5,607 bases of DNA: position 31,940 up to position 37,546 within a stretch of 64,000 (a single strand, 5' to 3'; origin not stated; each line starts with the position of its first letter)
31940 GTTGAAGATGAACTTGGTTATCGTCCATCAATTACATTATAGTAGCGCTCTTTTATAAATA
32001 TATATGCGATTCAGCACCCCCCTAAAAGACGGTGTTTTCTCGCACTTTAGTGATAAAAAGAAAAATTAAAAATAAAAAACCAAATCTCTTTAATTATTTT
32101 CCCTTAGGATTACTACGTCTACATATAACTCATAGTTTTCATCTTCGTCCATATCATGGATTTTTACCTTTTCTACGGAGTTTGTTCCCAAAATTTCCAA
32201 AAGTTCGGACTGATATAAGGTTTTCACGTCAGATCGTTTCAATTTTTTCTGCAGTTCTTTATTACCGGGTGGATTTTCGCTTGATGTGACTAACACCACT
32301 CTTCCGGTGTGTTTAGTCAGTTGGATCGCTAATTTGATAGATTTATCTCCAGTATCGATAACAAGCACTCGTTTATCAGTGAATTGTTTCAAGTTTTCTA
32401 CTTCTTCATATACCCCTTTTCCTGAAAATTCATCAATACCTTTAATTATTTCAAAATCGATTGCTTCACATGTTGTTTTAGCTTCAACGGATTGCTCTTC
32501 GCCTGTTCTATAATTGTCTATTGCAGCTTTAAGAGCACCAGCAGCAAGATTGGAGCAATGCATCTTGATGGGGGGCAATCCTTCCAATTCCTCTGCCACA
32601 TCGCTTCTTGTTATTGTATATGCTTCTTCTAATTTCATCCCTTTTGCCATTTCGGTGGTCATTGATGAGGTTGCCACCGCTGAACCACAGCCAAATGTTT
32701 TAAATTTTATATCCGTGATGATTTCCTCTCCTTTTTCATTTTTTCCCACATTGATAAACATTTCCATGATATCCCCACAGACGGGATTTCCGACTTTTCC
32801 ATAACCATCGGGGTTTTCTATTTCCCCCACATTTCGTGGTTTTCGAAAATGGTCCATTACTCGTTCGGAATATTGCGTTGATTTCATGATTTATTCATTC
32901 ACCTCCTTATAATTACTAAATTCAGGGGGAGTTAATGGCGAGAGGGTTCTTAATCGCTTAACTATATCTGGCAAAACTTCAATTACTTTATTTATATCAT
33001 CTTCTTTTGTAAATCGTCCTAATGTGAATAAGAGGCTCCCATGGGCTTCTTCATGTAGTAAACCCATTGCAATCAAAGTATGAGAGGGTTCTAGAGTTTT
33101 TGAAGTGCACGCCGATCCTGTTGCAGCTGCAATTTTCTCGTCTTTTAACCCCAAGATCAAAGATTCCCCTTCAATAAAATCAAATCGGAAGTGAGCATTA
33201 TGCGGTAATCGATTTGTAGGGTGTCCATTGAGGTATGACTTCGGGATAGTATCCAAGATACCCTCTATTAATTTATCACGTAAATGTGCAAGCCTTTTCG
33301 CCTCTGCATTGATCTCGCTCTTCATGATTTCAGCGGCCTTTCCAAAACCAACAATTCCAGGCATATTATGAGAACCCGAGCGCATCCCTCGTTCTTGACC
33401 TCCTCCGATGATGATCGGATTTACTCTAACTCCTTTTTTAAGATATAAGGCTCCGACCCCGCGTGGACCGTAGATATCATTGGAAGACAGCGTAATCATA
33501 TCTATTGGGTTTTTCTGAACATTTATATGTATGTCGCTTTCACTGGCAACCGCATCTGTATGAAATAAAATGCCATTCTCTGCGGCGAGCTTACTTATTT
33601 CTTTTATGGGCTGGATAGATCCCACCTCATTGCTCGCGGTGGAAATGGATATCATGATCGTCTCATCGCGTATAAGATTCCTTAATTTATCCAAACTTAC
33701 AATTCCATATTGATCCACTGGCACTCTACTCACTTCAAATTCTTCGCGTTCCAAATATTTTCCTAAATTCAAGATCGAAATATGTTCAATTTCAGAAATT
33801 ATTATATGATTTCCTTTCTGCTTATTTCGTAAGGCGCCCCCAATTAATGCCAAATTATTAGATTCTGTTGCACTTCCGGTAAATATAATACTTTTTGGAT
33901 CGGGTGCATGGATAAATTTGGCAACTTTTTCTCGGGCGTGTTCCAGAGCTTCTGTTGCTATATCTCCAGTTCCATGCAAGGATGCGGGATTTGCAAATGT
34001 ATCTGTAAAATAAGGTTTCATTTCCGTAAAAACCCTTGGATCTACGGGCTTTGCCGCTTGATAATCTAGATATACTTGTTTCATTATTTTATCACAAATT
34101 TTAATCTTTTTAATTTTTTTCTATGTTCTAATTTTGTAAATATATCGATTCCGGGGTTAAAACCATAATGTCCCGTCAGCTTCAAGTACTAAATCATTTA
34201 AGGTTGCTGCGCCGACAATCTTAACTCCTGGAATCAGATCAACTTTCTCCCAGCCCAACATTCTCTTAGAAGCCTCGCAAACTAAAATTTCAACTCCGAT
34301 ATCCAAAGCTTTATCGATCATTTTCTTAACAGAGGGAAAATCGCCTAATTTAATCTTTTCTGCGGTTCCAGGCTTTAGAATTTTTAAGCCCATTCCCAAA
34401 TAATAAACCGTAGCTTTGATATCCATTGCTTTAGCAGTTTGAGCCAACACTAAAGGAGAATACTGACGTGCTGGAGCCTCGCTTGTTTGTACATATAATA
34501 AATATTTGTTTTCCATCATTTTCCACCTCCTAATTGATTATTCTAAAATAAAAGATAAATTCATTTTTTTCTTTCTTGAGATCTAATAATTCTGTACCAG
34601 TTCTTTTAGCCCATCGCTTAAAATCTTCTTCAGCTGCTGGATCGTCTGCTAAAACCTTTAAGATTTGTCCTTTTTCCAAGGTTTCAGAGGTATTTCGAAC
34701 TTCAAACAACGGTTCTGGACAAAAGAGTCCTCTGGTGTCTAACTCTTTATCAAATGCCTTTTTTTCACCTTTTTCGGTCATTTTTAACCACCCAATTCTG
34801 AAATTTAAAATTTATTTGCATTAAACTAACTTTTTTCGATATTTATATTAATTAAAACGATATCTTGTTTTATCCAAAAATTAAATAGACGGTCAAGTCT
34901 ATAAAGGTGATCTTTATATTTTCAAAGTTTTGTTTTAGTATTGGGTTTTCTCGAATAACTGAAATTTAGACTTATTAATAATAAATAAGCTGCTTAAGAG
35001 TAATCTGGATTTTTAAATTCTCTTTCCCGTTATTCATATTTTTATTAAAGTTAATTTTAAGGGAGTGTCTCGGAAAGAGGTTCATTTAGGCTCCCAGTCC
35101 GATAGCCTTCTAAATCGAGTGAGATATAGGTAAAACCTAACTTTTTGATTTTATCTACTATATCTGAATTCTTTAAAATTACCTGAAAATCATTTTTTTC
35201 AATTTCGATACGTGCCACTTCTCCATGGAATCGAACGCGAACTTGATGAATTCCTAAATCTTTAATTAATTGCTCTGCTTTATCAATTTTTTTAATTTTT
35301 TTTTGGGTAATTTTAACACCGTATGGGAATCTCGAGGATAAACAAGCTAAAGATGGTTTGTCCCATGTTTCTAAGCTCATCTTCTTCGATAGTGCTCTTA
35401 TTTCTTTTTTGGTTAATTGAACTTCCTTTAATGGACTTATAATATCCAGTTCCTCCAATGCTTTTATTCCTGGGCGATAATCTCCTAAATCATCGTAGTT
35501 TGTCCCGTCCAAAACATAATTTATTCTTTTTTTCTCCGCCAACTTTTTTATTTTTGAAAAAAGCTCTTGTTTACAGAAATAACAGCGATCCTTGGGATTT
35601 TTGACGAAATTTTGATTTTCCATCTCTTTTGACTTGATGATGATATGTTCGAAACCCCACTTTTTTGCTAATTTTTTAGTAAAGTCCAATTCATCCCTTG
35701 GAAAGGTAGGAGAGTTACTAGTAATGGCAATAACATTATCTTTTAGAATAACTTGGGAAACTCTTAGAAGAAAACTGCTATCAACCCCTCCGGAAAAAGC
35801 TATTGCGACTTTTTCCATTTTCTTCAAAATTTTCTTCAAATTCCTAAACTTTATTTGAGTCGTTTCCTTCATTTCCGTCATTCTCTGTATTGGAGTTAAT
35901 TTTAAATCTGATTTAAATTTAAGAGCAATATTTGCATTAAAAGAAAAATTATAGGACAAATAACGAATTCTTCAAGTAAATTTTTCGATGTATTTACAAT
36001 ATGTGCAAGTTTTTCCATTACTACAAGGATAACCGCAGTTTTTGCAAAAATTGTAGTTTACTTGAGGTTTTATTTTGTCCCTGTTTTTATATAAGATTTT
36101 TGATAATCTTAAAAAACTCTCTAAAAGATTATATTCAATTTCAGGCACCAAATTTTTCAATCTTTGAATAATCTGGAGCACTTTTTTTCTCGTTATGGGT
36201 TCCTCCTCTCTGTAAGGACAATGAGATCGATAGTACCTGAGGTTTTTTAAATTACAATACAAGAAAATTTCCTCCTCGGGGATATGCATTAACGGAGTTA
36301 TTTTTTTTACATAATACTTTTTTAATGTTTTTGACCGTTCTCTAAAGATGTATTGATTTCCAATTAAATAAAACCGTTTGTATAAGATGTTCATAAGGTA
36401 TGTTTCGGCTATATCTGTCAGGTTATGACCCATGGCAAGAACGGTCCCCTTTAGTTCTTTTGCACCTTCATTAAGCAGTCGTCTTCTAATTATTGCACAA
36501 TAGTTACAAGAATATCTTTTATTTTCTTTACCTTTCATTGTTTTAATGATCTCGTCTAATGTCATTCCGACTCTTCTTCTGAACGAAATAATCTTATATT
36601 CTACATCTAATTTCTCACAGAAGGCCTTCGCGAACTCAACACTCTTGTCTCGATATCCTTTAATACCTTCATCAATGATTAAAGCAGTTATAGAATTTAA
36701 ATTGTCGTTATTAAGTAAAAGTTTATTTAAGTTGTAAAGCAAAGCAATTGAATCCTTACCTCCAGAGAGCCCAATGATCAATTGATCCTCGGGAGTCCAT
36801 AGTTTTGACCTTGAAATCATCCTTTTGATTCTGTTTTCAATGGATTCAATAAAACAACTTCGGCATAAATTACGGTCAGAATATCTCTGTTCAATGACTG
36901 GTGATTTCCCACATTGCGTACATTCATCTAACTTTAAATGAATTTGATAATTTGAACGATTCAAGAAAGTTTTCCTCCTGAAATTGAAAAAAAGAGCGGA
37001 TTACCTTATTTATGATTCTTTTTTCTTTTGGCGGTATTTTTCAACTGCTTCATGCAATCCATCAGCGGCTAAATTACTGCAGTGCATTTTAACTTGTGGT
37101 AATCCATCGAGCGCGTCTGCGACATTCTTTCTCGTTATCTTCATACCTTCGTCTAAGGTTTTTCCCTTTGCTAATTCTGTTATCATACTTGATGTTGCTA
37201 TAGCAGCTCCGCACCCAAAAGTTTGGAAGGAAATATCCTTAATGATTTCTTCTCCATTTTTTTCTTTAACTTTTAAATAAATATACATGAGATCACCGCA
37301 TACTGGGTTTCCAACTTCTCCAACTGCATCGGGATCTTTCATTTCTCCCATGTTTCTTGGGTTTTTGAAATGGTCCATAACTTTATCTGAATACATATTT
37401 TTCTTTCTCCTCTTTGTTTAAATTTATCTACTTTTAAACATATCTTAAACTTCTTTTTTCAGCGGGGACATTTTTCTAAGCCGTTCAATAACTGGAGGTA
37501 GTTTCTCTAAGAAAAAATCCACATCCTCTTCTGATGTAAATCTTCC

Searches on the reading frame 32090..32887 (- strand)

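Call 53: search_protein_families(library=pfam, proteins=[window:32090-32887:-], max_evalue=0.0001)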
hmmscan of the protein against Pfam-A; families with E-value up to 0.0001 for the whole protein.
window:32090-32887:- (265 aa): 2 families
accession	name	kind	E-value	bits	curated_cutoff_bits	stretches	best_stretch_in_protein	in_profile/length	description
PF01592.21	NifU_N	-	3.4e-44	150.5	22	1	5-128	1-122/127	NifU-like N terminal domain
PF13738.12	Pyr_redox_3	-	7.3e-05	22.6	30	0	157-245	150-242/305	Pyridine nucleotide-disulphide oxidoreductase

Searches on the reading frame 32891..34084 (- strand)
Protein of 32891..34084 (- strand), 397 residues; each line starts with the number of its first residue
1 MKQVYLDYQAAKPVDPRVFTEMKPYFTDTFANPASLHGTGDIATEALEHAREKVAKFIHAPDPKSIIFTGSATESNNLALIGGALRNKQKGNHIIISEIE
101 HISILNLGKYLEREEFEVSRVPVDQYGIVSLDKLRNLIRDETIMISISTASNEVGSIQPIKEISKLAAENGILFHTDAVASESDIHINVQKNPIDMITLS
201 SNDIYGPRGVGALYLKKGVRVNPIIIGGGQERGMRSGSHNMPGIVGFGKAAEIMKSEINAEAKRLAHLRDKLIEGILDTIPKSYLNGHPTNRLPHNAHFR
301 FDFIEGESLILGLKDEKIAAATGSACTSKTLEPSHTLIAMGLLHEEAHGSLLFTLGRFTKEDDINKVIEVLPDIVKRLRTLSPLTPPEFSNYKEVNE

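Call 53: search_protein_families(library=pfam, proteins=[window:32891-34084:-], max_evalue=0.0001)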
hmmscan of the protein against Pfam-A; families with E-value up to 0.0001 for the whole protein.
window:32891-34084:- (397 aa): 2 families
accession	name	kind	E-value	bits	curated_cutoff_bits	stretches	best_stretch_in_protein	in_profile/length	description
PF00266.25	Aminotran_5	-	1.5e-69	235.2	21.5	1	4-366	1-370/371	Aminotransferase class-V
PF01212.27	Beta_elim_lyase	-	1.8e-08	34.5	27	1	62-178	46-169/288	Beta-eliminating lyase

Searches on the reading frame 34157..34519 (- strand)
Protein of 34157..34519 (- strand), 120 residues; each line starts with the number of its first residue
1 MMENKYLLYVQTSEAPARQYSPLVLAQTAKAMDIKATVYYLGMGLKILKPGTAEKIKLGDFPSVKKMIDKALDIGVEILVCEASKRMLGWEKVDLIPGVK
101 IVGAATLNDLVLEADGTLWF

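Call 53: search_protein_families(library=pfam, proteins=[window:34157-34519:-], max_evalue=0.0001)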
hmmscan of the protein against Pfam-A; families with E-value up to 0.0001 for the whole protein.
window:34157-34519:- (120 aa): 2 families
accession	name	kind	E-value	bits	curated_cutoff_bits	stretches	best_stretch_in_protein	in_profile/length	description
PF13686.11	DrsE_2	-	3.5e-15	56.7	25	2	54-118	91-155/156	DsrE/DsrF/DrsH-like family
PF02635.20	DsrE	-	1.9e-13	51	22.7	1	7-120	3-116/116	DsrE/DsrF-like family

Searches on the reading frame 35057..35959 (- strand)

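Call 53: search_protein_families(library=pfam, proteins=[window:35057-35959:-], max_evalue=0.0001)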
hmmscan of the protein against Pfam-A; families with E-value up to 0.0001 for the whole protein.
window:35057-35959:- (300 aa): 4 families
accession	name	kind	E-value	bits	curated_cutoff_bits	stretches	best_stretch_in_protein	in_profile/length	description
PF00764.25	Arginosuc_synth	-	5.1e-06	27.1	27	0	50-118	1-69/162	Arginosuccinate synthase N-terminal HUP domain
PF02540.23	NAD_synthase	-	1.4e-05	24.8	21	1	47-114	17-85/242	NAD synthase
PF00733.27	Asn_synthase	-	2.5e-05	24.5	21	1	46-115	15-86/354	Asparagine synthase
PF01171.26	ATP_bind_3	-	4.4e-05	23.7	27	0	50-113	1-69/182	PP-loop family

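Call 56: search_protein_families(library=ncbifam, proteins=[window:35057-35959:-], max_evalue=0.00001)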
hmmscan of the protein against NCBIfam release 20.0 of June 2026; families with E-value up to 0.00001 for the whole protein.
window:35057-35959:- (300 aa): 8 families
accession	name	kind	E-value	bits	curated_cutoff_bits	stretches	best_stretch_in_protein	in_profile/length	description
TIGR00268.2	TIGR00268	equivalog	4.9e-102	340.6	150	1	39-292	4-259/259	ATP-dependent sacrificial sulfur transferase LarE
TIGR00884.1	guaA_Cterm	equivalog_domain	5.1e-08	32.6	338.75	1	39-197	8-179/310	glutamine-hydrolyzing GMP synthase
TIGR03573.1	WbuX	subfamily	1.3e-06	28.2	203.2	1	42-160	47-177/344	N-acetyl sugar amidotransferase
TIGR02432.1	lysidine_TilS_N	equivalog_domain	1.8e-06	28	93.6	0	50-157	1-111/189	tRNA lysidine(34) synthetase TilS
NF010587.0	PRK13980.1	equivalog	4.9e-06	25.9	255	0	30-120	11-104/267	NAD+ synthase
NF010392.0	PRK13820.1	equivalog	5.3e-06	25.7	512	0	48-194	2-159/395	argininosuccinate synthase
NF000848.1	PRK00074.1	equivalog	5.8e-06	25.2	400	0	23-158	189-328/512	glutamine-hydrolyzing GMP synthase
NF003385.0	PRK04527.1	equivalog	8e-06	24.7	603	0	49-194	4-161/401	argininosuccinate synthase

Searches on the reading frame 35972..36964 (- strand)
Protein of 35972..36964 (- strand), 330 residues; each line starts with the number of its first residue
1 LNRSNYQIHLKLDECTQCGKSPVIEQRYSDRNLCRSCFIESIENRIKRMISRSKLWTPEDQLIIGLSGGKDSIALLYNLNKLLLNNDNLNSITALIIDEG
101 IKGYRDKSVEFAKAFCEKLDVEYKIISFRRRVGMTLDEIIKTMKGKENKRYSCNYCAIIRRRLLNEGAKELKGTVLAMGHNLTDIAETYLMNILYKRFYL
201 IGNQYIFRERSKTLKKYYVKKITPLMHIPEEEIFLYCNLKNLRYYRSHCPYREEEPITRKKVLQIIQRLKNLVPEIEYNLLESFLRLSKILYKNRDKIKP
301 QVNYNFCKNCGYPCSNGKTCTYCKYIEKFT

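Call 53: search_protein_families(library=pfam, proteins=[window:35972-36964:-], max_evalue=0.0001)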
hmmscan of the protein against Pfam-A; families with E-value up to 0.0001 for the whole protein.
window:35972-36964:- (330 aa): 3 families
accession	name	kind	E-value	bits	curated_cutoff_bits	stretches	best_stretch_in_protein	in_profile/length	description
PF01171.26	ATP_bind_3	-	5.1e-15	56.1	27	1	61-246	1-165/182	PP-loop family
PF22082.2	TtuA_LIM_N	-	2.7e-07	31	27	1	14-39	1-26/26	2-thiouridine synthetase TtuA, N-terminal LIM domain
PF02540.23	NAD_synthase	-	5.8e-07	29.3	21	1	58-181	17-130/242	NAD synthase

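Call 56: search_protein_families(library=ncbifam, proteins=[window:35972-36964:-], max_evalue=0.00001)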
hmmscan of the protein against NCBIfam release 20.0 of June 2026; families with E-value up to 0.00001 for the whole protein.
window:35972-36964:- (330 aa): 7 families
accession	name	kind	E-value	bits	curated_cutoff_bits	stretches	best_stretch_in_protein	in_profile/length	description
NF047749.1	tRNAThiolNcsA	equivalog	1.8e-52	178.5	500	1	14-328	2-318/322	tRNA 2-thiolation protein NcsA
NF049949.1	tRNAsynTtuAPyrococ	equivalog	1.5e-43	149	450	1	14-325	2-289/292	tRNA-5-methyluridine(54) 2-sulfurtransferase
NF007972.0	PRK10696.1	equivalog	2.7e-22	79.4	272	1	41-285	23-249/295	tRNA 2-thiocytidine(32) synthetase TtcA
TIGR00269.1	TIGR00269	hypoth_equivalog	2.8e-18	66.1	62.75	1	219-328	1-103/104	TIGR00269 family protein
TIGR02432.1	lysidine_TilS_N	equivalog_domain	1.9e-17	63.8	93.6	1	62-245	2-168/189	tRNA lysidine(34) synthetase TilS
TIGR00552.1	nadE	equivalog_domain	2.1e-07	30.4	63.65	1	43-181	6-138/251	NAD(+) synthase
NF010587.0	PRK13980.1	equivalog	4.1e-07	29.5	255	1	40-177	12-138/267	NAD+ synthase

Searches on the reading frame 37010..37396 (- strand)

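Call 77: search_protein_families(library=pfam, proteins=[window:37010-37396:-], max_evalue=0.01)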
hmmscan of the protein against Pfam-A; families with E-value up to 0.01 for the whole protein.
window:37010-37396:- (128 aa): 1 family
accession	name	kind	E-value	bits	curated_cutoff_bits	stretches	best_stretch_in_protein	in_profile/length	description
PF01592.21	NifU_N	-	2.4e-48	163.9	22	1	1-127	1-126/127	NifU-like N terminal domain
